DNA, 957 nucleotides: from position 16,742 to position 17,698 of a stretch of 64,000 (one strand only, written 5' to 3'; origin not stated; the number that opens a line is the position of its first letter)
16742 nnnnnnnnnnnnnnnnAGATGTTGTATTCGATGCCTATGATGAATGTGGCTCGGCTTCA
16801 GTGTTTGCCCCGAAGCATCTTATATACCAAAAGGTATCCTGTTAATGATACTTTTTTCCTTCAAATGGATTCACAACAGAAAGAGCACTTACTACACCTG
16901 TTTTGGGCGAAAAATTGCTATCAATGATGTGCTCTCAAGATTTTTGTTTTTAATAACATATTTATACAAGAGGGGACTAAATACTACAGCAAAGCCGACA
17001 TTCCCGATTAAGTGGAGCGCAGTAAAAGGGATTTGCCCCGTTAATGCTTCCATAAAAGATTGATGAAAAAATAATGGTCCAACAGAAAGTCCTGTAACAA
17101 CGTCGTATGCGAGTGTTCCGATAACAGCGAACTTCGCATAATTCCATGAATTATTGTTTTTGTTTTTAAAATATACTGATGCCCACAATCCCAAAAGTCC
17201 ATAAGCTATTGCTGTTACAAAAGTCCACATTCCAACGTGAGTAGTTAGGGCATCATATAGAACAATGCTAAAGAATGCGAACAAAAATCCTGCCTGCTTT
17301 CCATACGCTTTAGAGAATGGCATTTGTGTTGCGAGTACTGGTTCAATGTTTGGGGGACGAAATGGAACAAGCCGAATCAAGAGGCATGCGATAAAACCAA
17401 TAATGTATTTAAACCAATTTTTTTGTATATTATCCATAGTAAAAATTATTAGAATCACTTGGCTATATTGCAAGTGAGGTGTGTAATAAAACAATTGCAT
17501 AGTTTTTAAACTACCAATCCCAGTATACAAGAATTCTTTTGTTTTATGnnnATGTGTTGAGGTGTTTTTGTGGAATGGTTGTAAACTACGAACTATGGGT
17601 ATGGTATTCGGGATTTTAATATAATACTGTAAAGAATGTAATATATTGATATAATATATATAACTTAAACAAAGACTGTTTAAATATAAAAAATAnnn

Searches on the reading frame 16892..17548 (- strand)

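Call 16: search_protein_families(library=pfam, proteins=[window:16892-17548:-], max_evalue=0.001)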
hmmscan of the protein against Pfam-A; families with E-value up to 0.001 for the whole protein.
window:16892-17548:- (218 aa): 1 family
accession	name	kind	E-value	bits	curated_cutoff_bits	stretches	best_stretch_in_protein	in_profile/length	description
PF07155.17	ECF-ribofla_trS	-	2.8e-07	31.1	26.7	1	58-194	26-167/172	ECF-type riboflavin transporter, S component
